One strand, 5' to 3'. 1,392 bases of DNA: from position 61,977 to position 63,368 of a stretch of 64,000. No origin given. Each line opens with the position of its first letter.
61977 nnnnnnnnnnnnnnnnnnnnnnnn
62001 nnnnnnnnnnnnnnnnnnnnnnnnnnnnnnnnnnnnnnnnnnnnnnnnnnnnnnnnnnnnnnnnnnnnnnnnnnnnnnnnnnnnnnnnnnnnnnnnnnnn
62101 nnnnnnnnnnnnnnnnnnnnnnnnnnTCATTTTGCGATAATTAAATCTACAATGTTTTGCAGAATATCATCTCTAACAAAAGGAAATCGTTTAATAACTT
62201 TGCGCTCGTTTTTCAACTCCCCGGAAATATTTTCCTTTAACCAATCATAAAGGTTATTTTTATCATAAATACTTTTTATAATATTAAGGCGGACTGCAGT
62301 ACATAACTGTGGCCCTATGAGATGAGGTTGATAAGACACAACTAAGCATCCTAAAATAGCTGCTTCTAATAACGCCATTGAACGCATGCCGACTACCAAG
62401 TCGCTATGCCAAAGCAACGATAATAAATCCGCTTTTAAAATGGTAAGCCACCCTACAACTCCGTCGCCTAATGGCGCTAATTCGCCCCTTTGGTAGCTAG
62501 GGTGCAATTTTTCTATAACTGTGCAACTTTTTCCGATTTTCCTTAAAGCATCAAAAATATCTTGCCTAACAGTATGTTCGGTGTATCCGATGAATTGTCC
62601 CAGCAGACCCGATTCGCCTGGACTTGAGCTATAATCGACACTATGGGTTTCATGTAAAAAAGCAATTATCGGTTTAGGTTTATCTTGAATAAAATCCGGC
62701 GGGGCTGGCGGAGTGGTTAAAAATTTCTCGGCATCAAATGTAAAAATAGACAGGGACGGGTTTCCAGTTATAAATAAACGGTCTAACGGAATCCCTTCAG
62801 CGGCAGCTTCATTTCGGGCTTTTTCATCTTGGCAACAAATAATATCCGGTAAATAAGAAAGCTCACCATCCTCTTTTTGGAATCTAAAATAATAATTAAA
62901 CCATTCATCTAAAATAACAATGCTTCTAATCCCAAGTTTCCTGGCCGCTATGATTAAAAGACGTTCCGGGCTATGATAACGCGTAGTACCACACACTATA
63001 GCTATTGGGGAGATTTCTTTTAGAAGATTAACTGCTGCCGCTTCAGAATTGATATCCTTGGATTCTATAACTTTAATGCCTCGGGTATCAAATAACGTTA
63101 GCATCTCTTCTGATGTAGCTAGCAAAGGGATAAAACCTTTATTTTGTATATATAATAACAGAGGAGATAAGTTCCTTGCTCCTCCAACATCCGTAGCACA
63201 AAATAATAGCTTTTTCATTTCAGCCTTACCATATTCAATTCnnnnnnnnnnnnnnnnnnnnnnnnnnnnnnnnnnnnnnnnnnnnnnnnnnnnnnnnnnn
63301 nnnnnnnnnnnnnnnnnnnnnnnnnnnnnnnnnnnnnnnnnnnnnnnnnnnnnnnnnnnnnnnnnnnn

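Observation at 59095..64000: Second, pseudaminic-acid-like nonulosonic module (spsC-F-G-E/pseC-F-G-I-like) running off the window end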

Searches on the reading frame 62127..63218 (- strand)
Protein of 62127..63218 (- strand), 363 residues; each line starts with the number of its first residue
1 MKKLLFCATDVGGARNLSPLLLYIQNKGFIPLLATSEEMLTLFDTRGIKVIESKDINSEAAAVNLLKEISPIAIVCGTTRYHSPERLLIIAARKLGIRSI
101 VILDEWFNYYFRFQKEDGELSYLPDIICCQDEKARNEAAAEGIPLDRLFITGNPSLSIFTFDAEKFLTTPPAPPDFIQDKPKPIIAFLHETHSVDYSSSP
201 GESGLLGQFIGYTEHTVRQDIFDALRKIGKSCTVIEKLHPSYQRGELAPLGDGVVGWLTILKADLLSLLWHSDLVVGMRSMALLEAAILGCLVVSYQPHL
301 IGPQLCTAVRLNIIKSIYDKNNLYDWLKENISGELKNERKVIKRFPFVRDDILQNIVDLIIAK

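Call 5: search_protein_families(library=pfam, proteins=[window:62127-63218:-], max_evalue=0.01)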
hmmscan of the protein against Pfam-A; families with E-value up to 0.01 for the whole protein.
window:62127-63218:- (363 aa): 1 family
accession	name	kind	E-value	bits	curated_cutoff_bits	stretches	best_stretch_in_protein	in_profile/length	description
PF02350.25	Epimerase_2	-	0.0039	16.5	30.6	0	125-171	124-170/347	UDP-N-acetylglucosamine 2-epimerase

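Call 6: search_protein_families(library=ncbifam, proteins=[window:62127-63218:-], max_evalue=0.01)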
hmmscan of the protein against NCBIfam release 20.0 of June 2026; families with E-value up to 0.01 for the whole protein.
window:62127-63218:- (363 aa): 0 families

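Call 7: find_encoding_contigs(protein=window:62127-63218:-, flank=10000, max_places=6)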
Protein window:62127-63218:- (363 aa): 3 contigs read that carry it; 1 place shown.
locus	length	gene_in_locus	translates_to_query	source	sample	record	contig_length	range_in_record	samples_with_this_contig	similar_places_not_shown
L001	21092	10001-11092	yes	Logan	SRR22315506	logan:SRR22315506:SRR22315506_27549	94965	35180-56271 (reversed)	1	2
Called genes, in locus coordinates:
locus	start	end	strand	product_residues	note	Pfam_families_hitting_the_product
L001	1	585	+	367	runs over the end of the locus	PF13692:Glyco_trans_1_4, PF00534:Glycos_transf_1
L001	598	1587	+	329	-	PF13489:Methyltransf_23, PF08241:Methyltransf_11, PF08242:Methyltransf_12, PF13649:Methyltransf_25, PF13847:Methyltransf_31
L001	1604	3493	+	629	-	PF13522:GATase_6, PF13537:GATase_7, PF00733:Asn_synthase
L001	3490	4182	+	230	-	PF01841:Transglut_core (weak)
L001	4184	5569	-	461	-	PF02310:B12-binding, PF04055:Radical_SAM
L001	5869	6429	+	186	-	-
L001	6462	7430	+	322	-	PF01041:DegT_DnrJ_EryC1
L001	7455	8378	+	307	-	PF01073:3Beta_HSD, PF01370:Epimerase, PF02719:Polysacc_synt_2, PF04321:RmlD_sub_bind, PF05368:NmrA, PF13460:NAD_binding_10, PF16363:GDP_Man_Dehyd, PF07993:NAD_binding_4, +1 more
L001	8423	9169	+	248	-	PF00535:Glycos_transf_2, PF10111:Glyco_tranf_2_2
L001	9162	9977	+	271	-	PF03102:NeuB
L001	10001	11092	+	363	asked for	-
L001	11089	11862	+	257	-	PF02348:CTP_transf_3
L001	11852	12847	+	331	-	PF01408:GFO_IDH_MocA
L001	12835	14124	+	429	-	PF01041:DegT_DnrJ_EryC1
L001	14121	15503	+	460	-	PF02310:B12-binding, PF04055:Radical_SAM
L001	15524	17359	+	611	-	-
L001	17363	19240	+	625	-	PF27878:PFTS_polysacc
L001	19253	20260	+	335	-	PF01073:3Beta_HSD, PF01370:Epimerase, PF04321:RmlD_sub_bind, PF05368:NmrA, PF16363:GDP_Man_Dehyd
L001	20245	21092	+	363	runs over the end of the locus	PF00155:Aminotran_1_2, PF01041:DegT_DnrJ_EryC1, PF00266:Aminotran_5 (weak), PF01053:Cys_Met_Meta_PP, PF01212:Beta_elim_lyase (weak)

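Call 10: search_solved_structures(query=L001:9162-9977:+, max_evalue=0.001)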
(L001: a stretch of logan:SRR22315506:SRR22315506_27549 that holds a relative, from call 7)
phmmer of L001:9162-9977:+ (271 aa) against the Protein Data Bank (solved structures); distinct sequences matched with E-value up to 0.001: 8.
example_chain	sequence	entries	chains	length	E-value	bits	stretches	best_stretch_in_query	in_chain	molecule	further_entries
6ncs_A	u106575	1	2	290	6.1e-47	163.4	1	5-265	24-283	N-acetylneuraminic acid (Sialic acid) synthetase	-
1xuu_A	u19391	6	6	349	9.8e-33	116.9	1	7-241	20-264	polysialic acid capsule biosynthesis protein SiaC | N-acetylneuraminate synthase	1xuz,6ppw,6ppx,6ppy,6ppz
4ipj_A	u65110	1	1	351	1e-32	116.9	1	7-241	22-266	Polysialic acid capsule biosynthesis protein SiaC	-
4ipi_A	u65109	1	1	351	1e-32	116.9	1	7-241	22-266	Polysialic acid capsule biosynthesis protein SiaC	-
2wqp_A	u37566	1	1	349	2.4e-31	112.3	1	7-241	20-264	POLYSIALIC ACID CAPSULE BIOSYNTHESIS PROTEIN SIAC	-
1vli_A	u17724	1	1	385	5.7e-30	107.8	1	5-247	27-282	Spore coat polysaccharide biosynthesis protein spsE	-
8h2c_A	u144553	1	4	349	3.8e-28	101.9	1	4-252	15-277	Pseudaminic acid synthase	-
3g8r_A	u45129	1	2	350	7.4e-16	61.6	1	6-250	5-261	Probable spore coat polysaccharide biosynthesis protein E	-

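Call 11: search_solved_structures(query=window:62127-63218:-, max_evalue=1)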
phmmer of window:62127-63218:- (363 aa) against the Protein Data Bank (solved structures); distinct sequences matched with E-value up to 1: 4.
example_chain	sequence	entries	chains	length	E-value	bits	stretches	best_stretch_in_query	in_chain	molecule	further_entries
6vlb_A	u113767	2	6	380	0.3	13.4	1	121-190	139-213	UDP-N-acetylglucosamine 2-epimerase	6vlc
8t2c_A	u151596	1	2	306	0.75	12.1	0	184-264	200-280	Cysteine synthase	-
28nt_r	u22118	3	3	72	0.75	12.1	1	40-95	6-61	Small ribosomal subunit protein bS18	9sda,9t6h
8srt_A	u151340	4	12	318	0.8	12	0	184-264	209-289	Cysteine synthase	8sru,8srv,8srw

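Call 13: find_homologous_proteins(query=window:62127-63218:-, max_evalue=0.001)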
Query window:62127-63218:- (363 aa): 169 proteins with E <= 0.001 among 4966 candidates; the best 120 are listed.
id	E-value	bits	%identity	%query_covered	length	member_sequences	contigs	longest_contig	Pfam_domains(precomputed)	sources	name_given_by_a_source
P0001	1.6e-241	819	100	100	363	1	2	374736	-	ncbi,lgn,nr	ncbi:MAG: hypothetical protein PHC54_00750 [Candidatus Omnitrophica bacterium]|nr:hypothetical prote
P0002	3.0e-194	663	80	100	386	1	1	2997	-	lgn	-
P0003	3.5e-182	623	75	100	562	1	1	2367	PF13847.13,PF13489.13,PF03848.21,PF13649.13,PF08241.19,PF08242.19,PF05401.17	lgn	-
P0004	2.7e-177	607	74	100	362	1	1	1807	-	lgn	-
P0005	2.0e-160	552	67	99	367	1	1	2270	-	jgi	jgi:hypothetical protein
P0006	3.3e-122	426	55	99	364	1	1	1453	-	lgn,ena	-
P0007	3.7e-122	426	54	99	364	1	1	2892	-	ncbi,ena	-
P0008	1.3e-116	408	54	99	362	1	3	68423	-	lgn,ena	-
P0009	3.0e-111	390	50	99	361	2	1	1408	-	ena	-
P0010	1.7e-110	388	51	99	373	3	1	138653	-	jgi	-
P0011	5.9e-108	379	56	85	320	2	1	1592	-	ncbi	-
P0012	2.1e-107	377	50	99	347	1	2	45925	-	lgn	-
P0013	1.3e-106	375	50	99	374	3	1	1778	-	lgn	-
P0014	3.3e-103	364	46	99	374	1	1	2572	-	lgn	-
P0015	4.8e-102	360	47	99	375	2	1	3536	-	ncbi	-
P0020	1.4e-99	352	50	94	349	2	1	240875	-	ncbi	-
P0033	1.7e-93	332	47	99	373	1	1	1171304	-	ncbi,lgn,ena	-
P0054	4.5e-84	301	43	99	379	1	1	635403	-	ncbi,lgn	ncbi:MAG: hypothetical protein ACOZFS_03030 [Thermodesulfobacteriota bacterium]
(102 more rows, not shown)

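Call 22: search_protein_families(library=pfam, proteins=[L001:5869-6429:+, L001:6462-7430:+, L001:7455-8378:+, L001:8423-9169:+, L001:9162-9977:+], max_evalue=0.001)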
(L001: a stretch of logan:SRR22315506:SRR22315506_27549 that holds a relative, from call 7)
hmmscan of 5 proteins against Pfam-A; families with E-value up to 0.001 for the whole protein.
L001:5869-6429:+ (186 aa): 2 families
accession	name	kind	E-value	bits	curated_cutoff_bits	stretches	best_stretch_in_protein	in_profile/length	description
PF12802.13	MarR_2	-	5.9e-05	23.6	27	1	28-74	6-52/61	MarR family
PF01978.25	TrmB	-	0.00045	20.5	25.6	0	22-85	3-62/68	Sugar-specific transcriptional regulator TrmB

L001:6462-7430:+ (322 aa): 1 family
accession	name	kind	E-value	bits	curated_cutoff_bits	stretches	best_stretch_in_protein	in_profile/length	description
PF01041.23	DegT_DnrJ_EryC1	-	4.4e-62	210.8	19.8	1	16-249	8-248/360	DegT/DnrJ/EryC1/StrS aminotransferase family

L001:7455-8378:+ (307 aa): 8 families
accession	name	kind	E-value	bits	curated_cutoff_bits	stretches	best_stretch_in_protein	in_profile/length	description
PF01370.27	Epimerase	-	1.4e-55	188.8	20.9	1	4-229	2-239/240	NAD dependent epimerase/dehydratase family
PF16363.11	GDP_Man_Dehyd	-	7.7e-41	141.1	27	1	4-291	1-331/332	GDP-mannose 4,6 dehydratase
PF01073.25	3Beta_HSD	-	2.7e-29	102.5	22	1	4-225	1-236/280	3-beta hydroxysteroid dehydrogenase/isomerase family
PF02719.21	Polysacc_synt_2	-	8.7e-21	74.8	20.2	2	4-111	2-128/293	Polysaccharide biosynthesis protein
PF04321.23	RmlD_sub_bind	-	9.4e-19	68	27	1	1-248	1-231/287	RmlD substrate binding domain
PF13460.12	NAD_binding_10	-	1.4e-18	67.9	27.2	1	7-167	1-145/184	NAD(P)H-binding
PF07993.18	NAD_binding_4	-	1.3e-15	57.7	20.1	1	50-170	78-209/258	Male sterility protein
PF05368.20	NmrA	-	2.2e-09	37.8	27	1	3-111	5-107/298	NmrA-like family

L001:8423-9169:+ (248 aa): 3 families
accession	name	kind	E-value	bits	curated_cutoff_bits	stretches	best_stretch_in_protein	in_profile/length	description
PF00535.33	Glycos_transf_2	-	1.7e-31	109.8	23.3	1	11-142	1-131/168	Glycosyl transferase family 2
PF10111.15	Glyco_tranf_2_2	-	8.8e-11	42.2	27.3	1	11-111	1-103/276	Glycosyltransferase like family 2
PF13641.12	Glyco_tranf_2_3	-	0.00095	19.7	27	0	10-114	3-111/230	Glycosyltransferase like family 2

L001:9162-9977:+ (271 aa): 1 family
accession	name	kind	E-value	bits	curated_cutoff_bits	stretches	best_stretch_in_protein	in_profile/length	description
PF03102.20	NeuB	-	1.7e-65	221.3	22.1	1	27-253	1-241/241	NeuB family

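Call 24: predict_structure(alignment_id=A1)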
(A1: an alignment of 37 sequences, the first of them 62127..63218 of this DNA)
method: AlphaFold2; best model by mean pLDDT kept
length: 363 residues; sequences in the alignment: 37
mean_pLDDT: 94.3   pTM: 0.90
mean pLDDT of the five models: 94.3, 94.2, 94.0, 93.6, 93.4
residues with pLDDT >= 90: 328; 70-90: 27; 50-70: 8; < 50: 0
segments of 3 or more residues with pLDDT < 50: none
pLDDT, mean of each block of 10 residues (from residue 1): 95 94 95 95 94 96 98 92 93 98 94 90 96 97 98 97 95 95 96 93 92 97 98 95 84 96 93 95 96 97 95 97 97 69 96 96 80
secondary structure, 60 per line:
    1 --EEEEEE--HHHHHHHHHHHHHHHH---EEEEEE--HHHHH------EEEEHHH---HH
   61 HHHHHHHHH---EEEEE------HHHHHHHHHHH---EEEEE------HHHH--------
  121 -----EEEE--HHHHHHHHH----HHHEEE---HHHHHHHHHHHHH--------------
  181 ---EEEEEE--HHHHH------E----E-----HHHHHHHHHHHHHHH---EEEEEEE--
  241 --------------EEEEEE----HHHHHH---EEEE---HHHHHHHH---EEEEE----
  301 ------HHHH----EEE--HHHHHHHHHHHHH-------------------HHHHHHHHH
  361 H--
elements in order: E3-8 H11-26 E30-35 H38-42 E49-52 H59-69 E73-77 H84-94 E98-102 H109-112 E126-129 H132-140 E148-150 H154-166 E184-189 H192-196 H214-228 E232-238 E255-260 H265-270 E274-277 H281-288 E292-296 H307-310 E315-317 H320-332 H352-361

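Call 29: fold_search(model_id=the predicted structure, library=pdb)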
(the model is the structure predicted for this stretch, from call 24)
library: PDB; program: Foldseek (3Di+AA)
matches with E <= 10: 1763; with E <= 0.001: 285
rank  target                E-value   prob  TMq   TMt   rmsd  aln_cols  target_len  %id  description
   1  1v4v_A                2.5e-13  1.00  0.62  0.61   5.6       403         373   17  Crystal Structure Of UDP-N-Acetylglucosamine 2-Epimerase From Thermus Thermophilus HB8 (released 2003-12-02)
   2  6vlc_D                9.8e-13  1.00  0.66  0.65   6.2       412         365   16  Crystal structure of UDP-GlcNAc 2-epimerase from Neisseria meningitidis bound to UDP-GlcNAc (released 2020-11-11)
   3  1v4v_B                1.5e-12  1.00  0.63  0.62   5.8       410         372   16  Crystal Structure Of UDP-N-Acetylglucosamine 2-Epimerase From Thermus Thermophilus HB8 (released 2003-12-02)
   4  3beo_A                3.5e-12  1.00  0.64  0.62   6.0       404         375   14  A Structural Basis for the allosteric regulation of non-hydrolyzing UDP-GlcNAc 2-epimerases (released 2008-02-19)
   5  3ot5_A                4.9e-12  1.00  0.69  0.67   4.9       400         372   16  2.2 Angstrom Resolution Crystal Structure of putative UDP-N-acetylglucosamine 2-epimerase from Listeria monocytogenes (released 2010-09-22)
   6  6vlc_B                5.8e-12  1.00  0.66  0.66   6.3       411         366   16  Crystal structure of UDP-GlcNAc 2-epimerase from Neisseria meningitidis bound to UDP-GlcNAc (released 2020-11-11)
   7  4fkz_A                6.1e-12  1.00  0.62  0.59   6.0       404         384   16  Crystal structure of Bacillus subtilis UDP-GlcNAc 2-epimerase in complex with UDP-GlcNAc and UDP (released 2013-05-08)
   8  8sxw_A                8.6e-12  1.00  0.64  0.65   5.7       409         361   14  X-ray crystal structure of UDP- 2,3-diacetamido-2,3-dideoxy-glucuronic acid-2-epimerase from Thermus thermophilus stra (released 2023-09-13)
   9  3ot5_D                1.1e-11  1.00  0.67  0.66   5.1       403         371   15  2.2 Angstrom Resolution Crystal Structure of putative UDP-N-acetylglucosamine 2-epimerase from Listeria monocytogenes (released 2010-09-22)
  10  3ot5_B                1.2e-11  1.00  0.66  0.63   5.5       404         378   16  2.2 Angstrom Resolution Crystal Structure of putative UDP-N-acetylglucosamine 2-epimerase from Listeria monocytogenes (released 2010-09-22)
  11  5enz_B                1.4e-11  1.00  0.64  0.63   5.9       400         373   14  S. aureus MnaA-UDP co-structure (released 2016-04-27)
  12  6vlb_A                2.0e-11  1.00  0.68  0.67   5.4       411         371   16  Crystal structure of ligand-free UDP-GlcNAc 2-epimerase from Neisseria meningitidis (released 2020-11-11)
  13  1f6d_A                2.2e-11  1.00  0.64  0.62   6.4       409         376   14  THE STRUCTURE OF UDP-N-ACETYLGLUCOSAMINE 2-EPIMERASE FROM E. COLI. (released 2000-12-13)
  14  4fkz_B                2.3e-11  1.00  0.64  0.62   5.9       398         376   16  Crystal structure of Bacillus subtilis UDP-GlcNAc 2-epimerase in complex with UDP-GlcNAc and UDP (released 2013-05-08)
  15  6vlb_B                2.4e-11  1.00  0.68  0.66   5.3       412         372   16  Crystal structure of ligand-free UDP-GlcNAc 2-epimerase from Neisseria meningitidis (released 2020-11-11)
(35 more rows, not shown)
